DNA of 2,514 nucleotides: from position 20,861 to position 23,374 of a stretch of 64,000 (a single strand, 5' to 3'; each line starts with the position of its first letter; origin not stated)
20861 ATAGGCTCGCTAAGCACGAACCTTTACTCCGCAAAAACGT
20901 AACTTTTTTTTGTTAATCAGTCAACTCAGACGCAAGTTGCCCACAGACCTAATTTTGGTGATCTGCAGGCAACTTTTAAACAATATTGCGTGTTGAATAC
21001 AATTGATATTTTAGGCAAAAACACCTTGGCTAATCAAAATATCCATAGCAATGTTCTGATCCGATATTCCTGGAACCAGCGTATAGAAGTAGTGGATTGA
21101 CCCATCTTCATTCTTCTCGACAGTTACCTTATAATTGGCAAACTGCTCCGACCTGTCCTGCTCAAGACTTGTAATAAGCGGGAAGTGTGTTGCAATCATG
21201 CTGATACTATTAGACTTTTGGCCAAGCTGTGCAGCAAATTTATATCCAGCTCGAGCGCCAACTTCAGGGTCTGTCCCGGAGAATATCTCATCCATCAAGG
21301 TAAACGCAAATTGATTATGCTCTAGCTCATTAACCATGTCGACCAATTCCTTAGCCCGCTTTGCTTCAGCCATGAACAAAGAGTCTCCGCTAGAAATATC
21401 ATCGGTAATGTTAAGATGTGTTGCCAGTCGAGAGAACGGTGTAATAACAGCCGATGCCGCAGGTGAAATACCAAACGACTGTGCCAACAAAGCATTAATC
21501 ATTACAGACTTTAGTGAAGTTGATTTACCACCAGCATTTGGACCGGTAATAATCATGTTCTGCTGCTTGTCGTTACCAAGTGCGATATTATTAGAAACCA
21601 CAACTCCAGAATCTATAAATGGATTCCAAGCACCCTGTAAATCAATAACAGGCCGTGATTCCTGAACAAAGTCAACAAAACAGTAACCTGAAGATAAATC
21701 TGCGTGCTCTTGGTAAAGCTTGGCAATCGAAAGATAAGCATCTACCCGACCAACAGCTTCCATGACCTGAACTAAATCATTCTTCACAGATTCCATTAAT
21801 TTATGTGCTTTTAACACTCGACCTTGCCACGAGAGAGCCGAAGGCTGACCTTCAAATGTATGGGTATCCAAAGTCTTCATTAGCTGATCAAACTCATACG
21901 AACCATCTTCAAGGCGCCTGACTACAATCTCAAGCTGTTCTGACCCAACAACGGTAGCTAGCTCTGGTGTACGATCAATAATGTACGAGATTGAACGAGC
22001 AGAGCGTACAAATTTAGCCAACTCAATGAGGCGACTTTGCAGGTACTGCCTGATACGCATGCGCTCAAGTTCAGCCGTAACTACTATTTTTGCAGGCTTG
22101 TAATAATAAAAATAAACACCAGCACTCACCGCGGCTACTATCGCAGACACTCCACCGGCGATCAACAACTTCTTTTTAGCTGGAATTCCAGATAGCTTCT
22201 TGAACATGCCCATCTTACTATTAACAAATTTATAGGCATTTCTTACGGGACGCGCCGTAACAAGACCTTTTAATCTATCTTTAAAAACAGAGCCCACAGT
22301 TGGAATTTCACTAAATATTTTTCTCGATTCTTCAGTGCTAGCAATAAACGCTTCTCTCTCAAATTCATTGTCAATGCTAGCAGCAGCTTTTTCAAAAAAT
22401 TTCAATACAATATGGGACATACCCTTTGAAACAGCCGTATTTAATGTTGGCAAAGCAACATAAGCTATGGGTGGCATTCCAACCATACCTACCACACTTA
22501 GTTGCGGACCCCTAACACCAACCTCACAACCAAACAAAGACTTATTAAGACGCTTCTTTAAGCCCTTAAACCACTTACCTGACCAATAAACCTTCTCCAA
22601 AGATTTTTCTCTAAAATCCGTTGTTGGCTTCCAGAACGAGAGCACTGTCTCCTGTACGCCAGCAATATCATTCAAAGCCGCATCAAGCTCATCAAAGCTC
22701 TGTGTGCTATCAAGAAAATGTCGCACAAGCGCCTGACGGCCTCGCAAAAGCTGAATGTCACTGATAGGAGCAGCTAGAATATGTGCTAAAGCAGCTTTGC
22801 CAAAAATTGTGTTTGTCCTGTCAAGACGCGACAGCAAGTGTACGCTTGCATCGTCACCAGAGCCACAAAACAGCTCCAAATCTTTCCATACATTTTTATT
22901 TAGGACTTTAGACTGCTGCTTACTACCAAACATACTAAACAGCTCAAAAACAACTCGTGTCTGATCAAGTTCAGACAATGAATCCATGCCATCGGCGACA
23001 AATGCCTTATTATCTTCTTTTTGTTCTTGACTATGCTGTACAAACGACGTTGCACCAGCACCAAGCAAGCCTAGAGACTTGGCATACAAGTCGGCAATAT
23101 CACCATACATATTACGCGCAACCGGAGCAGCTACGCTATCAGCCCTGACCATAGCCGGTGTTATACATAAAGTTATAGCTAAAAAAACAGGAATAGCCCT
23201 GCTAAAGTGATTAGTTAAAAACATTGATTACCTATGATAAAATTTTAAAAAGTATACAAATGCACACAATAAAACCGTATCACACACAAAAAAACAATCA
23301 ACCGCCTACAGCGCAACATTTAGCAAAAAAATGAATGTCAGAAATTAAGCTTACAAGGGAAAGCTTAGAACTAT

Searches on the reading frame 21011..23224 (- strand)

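Call 63: search_protein_families(library=pfam, proteins=[window:21011-23224:-])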
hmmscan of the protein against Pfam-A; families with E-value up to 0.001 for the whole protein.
window:21011-23224:- (737 aa): 2 families
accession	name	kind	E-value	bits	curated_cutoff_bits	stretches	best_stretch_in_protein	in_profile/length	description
PF00488.27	MutS_V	-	9.9e-25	88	30.2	1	557-728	1-165/188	MutS domain V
PF05192.23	MutS_III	-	2.1e-09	38.4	34.1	1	114-188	4-79/194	MutS domain III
